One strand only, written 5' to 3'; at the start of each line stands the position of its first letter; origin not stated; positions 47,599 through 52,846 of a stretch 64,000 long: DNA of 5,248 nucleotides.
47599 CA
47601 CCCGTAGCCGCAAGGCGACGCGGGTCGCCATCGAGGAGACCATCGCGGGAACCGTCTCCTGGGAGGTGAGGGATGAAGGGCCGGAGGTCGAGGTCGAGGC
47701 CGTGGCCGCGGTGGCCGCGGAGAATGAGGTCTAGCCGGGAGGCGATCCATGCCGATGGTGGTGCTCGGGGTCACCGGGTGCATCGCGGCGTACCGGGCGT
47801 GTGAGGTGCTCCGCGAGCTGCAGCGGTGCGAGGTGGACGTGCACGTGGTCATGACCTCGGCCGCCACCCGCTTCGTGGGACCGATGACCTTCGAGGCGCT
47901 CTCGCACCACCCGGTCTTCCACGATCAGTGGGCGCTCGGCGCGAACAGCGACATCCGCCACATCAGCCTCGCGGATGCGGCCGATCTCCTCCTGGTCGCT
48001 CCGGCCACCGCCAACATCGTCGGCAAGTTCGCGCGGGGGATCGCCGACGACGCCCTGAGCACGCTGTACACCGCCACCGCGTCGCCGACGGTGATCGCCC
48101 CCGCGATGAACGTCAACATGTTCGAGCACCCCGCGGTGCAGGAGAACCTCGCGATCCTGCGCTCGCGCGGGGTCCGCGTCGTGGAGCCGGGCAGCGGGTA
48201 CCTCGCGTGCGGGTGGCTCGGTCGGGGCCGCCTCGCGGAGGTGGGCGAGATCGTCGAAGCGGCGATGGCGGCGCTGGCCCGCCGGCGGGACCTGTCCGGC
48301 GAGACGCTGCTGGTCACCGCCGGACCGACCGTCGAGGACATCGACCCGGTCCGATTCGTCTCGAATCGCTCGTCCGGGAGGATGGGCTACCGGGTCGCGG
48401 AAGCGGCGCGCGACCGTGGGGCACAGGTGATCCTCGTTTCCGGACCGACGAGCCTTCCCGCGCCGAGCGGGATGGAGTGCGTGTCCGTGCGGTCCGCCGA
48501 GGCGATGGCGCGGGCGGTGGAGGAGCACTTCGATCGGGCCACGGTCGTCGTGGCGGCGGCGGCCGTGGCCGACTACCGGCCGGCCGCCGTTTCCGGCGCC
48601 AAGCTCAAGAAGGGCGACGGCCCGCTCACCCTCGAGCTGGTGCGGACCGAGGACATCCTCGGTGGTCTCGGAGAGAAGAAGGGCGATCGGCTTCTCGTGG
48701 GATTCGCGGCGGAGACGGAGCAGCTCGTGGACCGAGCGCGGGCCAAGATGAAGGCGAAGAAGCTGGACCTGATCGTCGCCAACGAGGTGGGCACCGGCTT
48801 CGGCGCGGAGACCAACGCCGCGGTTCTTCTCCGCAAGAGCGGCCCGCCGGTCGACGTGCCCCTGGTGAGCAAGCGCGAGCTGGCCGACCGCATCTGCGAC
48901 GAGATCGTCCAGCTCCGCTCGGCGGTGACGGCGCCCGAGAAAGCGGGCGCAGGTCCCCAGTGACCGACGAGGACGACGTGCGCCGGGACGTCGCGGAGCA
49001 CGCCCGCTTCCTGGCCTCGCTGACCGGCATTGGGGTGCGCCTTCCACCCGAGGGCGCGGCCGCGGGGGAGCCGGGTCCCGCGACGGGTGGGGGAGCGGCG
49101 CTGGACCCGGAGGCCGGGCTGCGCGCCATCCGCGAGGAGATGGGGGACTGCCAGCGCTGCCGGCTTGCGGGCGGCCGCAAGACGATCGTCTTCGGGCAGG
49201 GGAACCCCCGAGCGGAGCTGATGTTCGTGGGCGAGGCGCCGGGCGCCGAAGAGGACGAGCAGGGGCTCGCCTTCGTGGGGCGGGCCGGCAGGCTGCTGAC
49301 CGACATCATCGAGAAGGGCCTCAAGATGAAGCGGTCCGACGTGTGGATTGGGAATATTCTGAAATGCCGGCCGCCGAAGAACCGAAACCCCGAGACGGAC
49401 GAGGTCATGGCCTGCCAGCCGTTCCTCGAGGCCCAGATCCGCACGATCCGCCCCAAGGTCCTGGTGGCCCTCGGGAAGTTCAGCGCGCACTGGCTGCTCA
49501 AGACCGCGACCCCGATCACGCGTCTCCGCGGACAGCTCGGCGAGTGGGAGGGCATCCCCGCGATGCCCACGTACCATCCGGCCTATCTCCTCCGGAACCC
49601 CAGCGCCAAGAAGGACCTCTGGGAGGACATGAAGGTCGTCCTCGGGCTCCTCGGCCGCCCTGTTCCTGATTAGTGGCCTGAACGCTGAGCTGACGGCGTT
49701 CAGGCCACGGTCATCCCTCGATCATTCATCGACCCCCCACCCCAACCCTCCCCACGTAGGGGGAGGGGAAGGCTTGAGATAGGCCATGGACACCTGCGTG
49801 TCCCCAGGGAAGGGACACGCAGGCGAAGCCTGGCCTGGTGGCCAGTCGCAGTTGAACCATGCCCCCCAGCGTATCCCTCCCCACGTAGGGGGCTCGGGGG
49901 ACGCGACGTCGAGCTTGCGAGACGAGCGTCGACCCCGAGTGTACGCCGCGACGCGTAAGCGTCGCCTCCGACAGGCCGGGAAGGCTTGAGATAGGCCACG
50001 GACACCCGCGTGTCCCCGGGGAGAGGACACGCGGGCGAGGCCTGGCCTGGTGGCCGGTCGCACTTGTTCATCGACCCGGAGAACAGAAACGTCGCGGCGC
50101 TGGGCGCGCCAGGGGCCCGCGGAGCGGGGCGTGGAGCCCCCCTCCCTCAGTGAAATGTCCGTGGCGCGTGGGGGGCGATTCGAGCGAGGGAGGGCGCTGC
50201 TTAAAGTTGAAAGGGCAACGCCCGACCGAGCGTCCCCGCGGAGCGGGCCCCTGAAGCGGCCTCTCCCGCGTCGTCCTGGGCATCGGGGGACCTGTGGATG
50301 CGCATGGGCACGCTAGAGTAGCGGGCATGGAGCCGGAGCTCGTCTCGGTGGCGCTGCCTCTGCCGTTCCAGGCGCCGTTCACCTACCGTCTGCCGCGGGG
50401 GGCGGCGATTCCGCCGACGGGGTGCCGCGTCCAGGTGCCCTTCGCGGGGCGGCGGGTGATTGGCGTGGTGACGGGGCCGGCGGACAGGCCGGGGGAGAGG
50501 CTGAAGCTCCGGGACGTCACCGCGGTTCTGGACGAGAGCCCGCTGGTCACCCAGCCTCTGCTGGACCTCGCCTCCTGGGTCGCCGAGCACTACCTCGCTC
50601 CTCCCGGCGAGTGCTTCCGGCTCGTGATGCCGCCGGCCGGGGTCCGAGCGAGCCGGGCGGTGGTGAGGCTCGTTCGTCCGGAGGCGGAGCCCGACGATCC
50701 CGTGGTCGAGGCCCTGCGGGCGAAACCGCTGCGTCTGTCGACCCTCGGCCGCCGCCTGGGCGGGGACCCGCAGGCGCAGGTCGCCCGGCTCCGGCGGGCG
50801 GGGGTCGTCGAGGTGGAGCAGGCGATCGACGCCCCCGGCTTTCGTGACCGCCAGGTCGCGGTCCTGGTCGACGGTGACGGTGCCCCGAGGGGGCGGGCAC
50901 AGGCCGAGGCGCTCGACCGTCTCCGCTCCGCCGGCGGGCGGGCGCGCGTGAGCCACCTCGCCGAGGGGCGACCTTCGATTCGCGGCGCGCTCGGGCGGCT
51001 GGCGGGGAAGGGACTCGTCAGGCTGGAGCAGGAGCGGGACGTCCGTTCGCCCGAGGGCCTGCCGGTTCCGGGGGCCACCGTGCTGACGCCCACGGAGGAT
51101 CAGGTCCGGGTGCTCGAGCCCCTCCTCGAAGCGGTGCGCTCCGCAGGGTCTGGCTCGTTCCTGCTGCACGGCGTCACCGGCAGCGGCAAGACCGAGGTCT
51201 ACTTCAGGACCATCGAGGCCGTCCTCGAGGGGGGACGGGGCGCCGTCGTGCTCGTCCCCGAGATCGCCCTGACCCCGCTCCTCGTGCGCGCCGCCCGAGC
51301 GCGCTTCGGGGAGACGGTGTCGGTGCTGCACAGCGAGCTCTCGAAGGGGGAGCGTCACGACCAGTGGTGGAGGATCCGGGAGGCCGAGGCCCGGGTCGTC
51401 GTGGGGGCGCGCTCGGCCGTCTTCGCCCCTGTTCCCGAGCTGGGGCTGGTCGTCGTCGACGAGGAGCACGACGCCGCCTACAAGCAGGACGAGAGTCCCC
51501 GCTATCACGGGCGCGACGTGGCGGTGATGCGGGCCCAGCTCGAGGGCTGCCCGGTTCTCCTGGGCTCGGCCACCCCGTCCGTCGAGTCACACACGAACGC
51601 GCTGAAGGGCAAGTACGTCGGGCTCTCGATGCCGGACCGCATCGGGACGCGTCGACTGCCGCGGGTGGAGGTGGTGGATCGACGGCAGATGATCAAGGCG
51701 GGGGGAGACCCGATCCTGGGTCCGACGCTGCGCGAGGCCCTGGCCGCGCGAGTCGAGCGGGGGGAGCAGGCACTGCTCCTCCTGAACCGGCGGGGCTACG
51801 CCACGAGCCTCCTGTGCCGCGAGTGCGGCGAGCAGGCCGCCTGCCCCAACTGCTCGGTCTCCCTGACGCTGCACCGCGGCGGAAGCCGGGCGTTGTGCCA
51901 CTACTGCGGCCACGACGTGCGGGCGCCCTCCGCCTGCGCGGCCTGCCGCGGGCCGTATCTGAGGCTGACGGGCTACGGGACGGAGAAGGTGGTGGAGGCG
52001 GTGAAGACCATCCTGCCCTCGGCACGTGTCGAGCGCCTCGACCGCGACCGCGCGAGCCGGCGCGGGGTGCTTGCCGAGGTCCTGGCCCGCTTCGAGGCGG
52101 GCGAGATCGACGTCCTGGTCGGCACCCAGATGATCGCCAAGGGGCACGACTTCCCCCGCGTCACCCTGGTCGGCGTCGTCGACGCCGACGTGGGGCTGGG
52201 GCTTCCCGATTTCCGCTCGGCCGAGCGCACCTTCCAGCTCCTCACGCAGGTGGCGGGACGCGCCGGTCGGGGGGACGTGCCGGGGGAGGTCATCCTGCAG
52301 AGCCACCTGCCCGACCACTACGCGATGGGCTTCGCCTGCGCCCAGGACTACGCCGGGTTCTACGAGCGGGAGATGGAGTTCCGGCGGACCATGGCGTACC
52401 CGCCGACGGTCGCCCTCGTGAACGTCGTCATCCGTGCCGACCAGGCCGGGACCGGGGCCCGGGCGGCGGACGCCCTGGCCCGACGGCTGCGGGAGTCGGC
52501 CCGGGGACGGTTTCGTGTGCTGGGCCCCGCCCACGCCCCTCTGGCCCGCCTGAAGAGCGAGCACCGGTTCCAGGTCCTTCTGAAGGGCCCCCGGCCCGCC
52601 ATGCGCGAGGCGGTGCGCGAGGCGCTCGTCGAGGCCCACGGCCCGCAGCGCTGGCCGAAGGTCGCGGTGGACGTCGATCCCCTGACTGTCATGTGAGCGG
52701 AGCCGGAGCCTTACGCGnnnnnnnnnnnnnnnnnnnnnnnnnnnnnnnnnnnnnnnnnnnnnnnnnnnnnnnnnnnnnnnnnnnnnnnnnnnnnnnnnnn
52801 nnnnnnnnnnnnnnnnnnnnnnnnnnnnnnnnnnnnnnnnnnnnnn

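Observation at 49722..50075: Modular, multi-hairpin intergenic repeat family at five loci in 64 kb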

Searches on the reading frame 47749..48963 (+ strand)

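Call 26: search_protein_families(library=pfam, proteins=[window:47749-48963:+], max_evalue=0.001)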
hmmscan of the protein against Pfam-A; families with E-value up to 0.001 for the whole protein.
window:47749-48963:+ (404 aa): 2 families
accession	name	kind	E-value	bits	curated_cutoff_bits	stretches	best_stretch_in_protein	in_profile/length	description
PF04127.22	DFP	-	1.4e-67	227.6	22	1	182-360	1-185/186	DNA/pantothenate metabolism flavoprotein C-terminal domain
PF02441.25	Flavoprotein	-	6.7e-32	110.8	22.7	1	4-173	3-159/162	Flavoprotein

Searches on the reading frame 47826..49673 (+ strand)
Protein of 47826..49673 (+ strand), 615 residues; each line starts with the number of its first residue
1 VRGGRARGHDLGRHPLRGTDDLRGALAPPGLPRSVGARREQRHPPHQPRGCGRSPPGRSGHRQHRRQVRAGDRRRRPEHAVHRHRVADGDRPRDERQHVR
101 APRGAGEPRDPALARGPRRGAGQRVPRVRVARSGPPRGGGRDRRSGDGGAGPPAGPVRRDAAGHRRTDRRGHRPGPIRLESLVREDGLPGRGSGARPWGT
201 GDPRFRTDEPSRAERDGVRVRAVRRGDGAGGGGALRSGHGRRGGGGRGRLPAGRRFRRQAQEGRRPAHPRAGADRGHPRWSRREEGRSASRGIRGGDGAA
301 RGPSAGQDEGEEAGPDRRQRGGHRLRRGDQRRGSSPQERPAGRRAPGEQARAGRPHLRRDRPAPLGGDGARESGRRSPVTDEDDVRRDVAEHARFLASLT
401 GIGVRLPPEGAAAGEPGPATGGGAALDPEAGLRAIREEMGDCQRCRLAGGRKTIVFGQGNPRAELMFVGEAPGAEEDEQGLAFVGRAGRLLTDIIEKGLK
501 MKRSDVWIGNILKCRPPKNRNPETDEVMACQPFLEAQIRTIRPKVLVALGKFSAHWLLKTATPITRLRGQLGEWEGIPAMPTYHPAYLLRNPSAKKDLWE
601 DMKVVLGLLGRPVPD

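Call 26: search_protein_families(library=pfam, proteins=[window:47826-49673:+], max_evalue=0.001)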
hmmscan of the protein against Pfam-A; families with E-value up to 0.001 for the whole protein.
window:47826-49673:+ (615 aa): 1 family
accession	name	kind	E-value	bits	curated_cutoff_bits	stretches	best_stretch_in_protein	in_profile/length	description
PF03167.25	UDG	-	1.8e-35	122.5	24.3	1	456-602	1-140/141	Uracil DNA glycosylase superfamily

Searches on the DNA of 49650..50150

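Call 23: search_rna_families(source=window, start=49650, end=50150, threshold=evalue, max_evalue=10)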
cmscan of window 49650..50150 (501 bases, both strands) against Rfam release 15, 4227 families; matches with E-value up to 10: 20.
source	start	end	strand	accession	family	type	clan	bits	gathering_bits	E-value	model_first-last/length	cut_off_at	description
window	49791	49825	-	RF01677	P35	Gene; sRNA;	-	19.4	70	1.7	23-55/62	no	Pseudomonas sRNA P35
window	49795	49821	+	RF01836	weev_FSE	Cis-reg; frameshift_element;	-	18.4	40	3.6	1-27/27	no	ribosomal frameshift site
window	49793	49822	-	RF03863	mir-1258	Gene; miRNA;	-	17.8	74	1.7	1-72/72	no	mir-1258 microRNA precursor family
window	49797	49850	+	RF01783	b55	Gene; sRNA;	-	17.4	70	2.2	1-61/61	no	Mycobacterium B11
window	49785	49827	+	RF04067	mir-4520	Gene; miRNA;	-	17.2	90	0.4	1-70/70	no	mir-4520 microRNA precursor family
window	49791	49823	-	RF04067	mir-4520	Gene; miRNA;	-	16.7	90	0.56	9-63/70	no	mir-4520 microRNA precursor family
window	49727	49797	-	RF00829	mir-149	Gene; miRNA;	-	16.3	79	7.1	1-86/86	no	mir-149 microRNA precursor family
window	49733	49819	-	RF02953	DUF1874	Cis-reg;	-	16.1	42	2.6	1-93/93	no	DUF1874 RNA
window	49728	49788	-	RF03960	mir-6644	Gene; miRNA;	-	15.8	82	2.3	1-67/67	no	mir-6644 microRNA precursor family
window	49979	50057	+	RF03178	mir-4515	Gene; miRNA;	-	15.6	99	9.2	1-81/81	no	mir-4515 microRNA precursor family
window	49717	49783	-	RF00736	mir-320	Gene; miRNA;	-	15.3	55.5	1.2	1-76/76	no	mir-320 microRNA precursor family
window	50003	50037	-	RF03572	MIR2109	Gene; miRNA;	-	15.2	100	4.2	1-71/71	no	MIR2109 microRNA precursor family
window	49673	49708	+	RF03883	mir-9256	Gene; miRNA;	-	15.1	80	5.1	12-56/67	no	mir-9256 microRNA precursor family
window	49805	49883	-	RF04038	mir-5985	Gene; miRNA;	-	14.8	100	8.2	1-74/74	no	mir-5985 microRNA precursor family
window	49790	49826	-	RF04240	mir-4716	Gene; miRNA;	-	14.6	76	5.3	1-84/84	no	mir-4716 microRNA precursor family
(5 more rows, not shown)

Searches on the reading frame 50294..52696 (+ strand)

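Call 26: search_protein_families(library=pfam, proteins=[window:50294-52696:+], max_evalue=0.001)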
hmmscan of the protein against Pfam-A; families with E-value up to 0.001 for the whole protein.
window:50294-52696:+ (800 aa): 8 families
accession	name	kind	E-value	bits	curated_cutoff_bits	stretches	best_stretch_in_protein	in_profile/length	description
PF17764.6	PriA_3primeBD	-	4.6e-26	90.9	22.7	1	18-113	1-96/96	3'DNA-binding domain (3'BD)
PF00270.35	DEAD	-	7e-15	55.6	26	1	268-431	2-162/167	DEAD/DEAH box helicase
PF18074.6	PriA_C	-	2.1e-13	51.3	26.9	1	707-796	4-95/95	Primosomal protein N C-terminal domain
PF04851.21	ResIII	-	6.5e-11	42.9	22.5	1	266-428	4-162/164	Type III restriction enzyme, res subunit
PF18319.7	Zn_ribbon_PriA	-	1.2e-09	38.4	26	1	517-541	1-25/27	PriA DNA helicase Cys-rich region (CRR) domain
PF00271.37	Helicase_C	-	1.3e-09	38.7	23.5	1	594-659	55-108/110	Helicase conserved C-terminal domain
PF13191.12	AAA_16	-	6.6e-05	23.9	32.6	1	268-326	6-63/167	AAA ATPase domain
PF13362.12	Toprim_3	-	0.00093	20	27.2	0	177-223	34-80/95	Toprim domain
